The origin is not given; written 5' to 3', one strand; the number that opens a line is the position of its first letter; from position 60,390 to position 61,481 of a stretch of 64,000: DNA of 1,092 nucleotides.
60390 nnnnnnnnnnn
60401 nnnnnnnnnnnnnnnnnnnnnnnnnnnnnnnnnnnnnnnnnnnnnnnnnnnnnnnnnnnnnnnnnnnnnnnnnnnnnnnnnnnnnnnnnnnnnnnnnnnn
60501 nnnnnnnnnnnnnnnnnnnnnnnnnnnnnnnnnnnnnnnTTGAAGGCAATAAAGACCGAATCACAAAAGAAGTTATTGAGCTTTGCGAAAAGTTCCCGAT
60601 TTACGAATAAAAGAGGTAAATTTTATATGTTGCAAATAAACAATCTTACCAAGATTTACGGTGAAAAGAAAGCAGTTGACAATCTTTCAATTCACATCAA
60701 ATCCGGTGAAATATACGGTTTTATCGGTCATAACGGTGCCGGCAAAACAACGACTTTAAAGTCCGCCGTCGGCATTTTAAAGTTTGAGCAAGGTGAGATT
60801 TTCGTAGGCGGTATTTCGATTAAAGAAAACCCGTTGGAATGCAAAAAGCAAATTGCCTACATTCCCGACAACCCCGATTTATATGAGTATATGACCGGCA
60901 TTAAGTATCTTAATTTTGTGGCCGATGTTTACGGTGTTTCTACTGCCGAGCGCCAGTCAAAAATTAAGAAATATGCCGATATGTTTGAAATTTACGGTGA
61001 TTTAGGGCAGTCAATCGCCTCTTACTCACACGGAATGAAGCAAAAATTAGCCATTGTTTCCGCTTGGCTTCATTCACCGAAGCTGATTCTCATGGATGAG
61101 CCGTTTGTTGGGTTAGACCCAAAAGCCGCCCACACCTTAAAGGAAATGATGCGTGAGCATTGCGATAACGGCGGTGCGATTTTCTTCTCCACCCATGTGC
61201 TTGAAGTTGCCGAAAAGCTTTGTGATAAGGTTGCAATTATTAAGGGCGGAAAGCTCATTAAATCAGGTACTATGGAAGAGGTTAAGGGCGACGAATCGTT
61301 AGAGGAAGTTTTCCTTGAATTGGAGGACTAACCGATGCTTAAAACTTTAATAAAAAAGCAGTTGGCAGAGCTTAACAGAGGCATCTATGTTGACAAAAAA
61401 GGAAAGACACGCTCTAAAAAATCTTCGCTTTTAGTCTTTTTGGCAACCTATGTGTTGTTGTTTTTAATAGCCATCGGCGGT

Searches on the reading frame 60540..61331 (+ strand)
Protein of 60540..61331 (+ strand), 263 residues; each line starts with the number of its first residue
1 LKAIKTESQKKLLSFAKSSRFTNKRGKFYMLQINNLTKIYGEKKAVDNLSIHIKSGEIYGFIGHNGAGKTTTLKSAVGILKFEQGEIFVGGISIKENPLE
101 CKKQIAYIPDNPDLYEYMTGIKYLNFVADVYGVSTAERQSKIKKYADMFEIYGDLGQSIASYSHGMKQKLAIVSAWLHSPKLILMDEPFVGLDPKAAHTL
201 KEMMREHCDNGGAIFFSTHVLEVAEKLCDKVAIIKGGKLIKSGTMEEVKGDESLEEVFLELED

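Call 75: search_protein_families(library=pfam, proteins=[window:60540-61331:+], max_evalue=0.00001)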
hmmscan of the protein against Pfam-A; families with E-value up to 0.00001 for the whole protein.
window:60540-61331:+ (263 aa): 2 families
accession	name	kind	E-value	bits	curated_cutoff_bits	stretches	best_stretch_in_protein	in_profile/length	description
PF00005.33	ABC_tran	-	7.7e-25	88.5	25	1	47-189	2-136/137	ABC transporter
PF13304.12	AAA_21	-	1.1e-13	52.4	27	1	147-219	223-298/304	AAA domain, putative AbiEii toxin, Type IV TA system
